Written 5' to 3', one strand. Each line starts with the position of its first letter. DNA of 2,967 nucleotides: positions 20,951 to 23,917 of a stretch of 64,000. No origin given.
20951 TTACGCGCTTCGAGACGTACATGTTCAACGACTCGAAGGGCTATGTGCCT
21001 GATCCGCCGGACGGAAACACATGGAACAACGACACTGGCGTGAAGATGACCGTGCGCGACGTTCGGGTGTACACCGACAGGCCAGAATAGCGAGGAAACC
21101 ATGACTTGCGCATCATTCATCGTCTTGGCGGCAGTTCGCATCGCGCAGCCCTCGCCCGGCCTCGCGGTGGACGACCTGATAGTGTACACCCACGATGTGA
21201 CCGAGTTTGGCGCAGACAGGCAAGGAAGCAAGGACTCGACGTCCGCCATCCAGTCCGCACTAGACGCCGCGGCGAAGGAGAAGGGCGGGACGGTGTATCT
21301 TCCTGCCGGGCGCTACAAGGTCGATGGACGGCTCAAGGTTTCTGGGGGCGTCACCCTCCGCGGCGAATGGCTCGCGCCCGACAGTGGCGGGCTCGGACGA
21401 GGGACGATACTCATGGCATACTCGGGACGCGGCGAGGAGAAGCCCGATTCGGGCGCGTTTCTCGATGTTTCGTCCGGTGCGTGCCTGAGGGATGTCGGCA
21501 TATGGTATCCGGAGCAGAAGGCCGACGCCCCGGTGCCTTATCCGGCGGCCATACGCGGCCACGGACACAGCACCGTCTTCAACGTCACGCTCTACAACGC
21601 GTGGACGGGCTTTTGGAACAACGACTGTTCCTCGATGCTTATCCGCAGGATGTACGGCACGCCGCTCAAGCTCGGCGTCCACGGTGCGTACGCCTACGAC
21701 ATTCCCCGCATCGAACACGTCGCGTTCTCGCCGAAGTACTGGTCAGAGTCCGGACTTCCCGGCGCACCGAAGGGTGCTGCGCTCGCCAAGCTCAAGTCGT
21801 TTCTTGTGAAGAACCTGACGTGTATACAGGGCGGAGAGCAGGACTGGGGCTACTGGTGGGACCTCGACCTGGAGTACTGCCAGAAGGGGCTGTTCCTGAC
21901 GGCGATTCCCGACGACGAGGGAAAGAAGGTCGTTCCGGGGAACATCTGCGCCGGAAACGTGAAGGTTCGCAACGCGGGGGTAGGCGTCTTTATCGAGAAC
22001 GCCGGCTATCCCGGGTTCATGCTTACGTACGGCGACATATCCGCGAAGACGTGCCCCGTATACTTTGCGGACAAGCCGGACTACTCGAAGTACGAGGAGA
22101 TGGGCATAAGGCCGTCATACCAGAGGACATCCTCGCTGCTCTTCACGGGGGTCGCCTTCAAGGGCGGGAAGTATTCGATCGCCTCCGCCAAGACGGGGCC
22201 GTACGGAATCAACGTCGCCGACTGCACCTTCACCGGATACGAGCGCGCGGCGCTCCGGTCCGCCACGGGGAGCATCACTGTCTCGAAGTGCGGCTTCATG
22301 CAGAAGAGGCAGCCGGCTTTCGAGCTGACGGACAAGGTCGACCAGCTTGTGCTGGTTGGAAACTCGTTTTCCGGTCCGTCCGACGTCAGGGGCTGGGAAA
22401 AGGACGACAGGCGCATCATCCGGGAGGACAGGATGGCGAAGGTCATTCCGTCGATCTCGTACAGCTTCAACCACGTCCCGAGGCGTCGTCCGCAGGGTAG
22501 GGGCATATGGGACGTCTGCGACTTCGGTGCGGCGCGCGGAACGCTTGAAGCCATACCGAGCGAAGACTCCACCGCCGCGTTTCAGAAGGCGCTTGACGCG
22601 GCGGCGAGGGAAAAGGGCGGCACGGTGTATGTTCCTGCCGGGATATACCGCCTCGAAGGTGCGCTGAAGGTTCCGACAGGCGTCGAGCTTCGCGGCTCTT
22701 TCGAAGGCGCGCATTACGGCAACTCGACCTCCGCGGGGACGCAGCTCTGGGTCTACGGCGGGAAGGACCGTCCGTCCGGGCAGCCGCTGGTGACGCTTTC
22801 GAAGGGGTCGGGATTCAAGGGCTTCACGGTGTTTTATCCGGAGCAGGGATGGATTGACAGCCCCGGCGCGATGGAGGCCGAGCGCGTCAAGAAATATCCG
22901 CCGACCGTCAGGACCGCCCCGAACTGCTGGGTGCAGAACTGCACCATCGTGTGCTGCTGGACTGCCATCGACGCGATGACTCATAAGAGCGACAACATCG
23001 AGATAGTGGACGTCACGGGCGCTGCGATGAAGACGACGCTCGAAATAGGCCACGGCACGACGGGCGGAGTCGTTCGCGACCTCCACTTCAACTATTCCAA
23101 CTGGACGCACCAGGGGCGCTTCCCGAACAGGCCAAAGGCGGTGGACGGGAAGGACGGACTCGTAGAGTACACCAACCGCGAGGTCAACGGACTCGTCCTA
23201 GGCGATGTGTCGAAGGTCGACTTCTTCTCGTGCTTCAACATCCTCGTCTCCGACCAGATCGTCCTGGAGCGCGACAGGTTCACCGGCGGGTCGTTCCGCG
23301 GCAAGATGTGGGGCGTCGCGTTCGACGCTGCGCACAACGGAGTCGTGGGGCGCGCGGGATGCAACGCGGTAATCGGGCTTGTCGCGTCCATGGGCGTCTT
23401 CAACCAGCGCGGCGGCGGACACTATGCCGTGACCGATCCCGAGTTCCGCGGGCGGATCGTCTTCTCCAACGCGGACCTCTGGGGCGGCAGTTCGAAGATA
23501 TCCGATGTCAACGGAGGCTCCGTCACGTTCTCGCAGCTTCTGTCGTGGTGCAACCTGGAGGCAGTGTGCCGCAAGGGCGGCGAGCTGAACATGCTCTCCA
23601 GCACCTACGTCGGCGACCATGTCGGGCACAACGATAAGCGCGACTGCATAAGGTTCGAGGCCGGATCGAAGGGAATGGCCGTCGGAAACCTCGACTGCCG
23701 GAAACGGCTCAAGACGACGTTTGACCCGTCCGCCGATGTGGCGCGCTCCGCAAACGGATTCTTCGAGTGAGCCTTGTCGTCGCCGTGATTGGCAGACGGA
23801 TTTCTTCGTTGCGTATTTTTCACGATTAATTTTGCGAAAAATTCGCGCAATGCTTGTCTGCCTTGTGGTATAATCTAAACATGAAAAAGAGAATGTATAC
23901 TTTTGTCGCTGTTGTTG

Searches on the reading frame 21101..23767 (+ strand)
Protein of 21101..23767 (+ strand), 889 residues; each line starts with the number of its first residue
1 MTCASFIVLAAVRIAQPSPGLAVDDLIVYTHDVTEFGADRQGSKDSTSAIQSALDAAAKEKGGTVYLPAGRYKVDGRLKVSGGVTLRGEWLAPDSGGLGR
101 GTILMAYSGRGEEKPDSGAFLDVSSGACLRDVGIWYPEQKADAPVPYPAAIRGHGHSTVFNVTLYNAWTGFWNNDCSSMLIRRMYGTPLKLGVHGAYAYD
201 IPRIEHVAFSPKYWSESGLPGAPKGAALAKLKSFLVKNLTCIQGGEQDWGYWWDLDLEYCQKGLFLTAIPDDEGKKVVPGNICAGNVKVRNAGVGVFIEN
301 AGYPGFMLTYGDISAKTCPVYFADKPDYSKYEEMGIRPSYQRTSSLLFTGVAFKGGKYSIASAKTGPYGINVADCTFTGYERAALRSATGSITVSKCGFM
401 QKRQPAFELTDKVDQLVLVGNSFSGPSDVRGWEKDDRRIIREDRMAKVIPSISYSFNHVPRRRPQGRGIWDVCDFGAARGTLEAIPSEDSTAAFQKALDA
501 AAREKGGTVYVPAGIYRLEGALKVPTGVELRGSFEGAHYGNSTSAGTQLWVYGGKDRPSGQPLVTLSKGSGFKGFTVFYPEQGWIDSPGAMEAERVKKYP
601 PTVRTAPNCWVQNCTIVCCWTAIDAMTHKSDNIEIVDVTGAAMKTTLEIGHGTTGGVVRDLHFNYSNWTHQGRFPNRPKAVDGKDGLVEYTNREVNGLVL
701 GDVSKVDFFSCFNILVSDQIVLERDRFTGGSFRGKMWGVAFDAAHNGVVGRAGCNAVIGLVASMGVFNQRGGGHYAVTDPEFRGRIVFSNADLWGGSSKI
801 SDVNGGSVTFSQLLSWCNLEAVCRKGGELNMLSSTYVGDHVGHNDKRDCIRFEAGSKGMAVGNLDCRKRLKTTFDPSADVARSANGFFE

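Call 48: search_protein_families(library=pfam, proteins=[window:21101-23767:+], max_evalue=0.00001)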
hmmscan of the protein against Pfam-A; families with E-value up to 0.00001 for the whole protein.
window:21101-23767:+ (889 aa): 1 family
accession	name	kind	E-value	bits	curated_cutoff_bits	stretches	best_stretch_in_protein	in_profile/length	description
PF12708.12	Pect-lyase_RHGA_epim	-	3.4e-24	86.3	27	2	32-92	3-64/213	Rhamnogalacturonase A/epimerase, pectate lyase-like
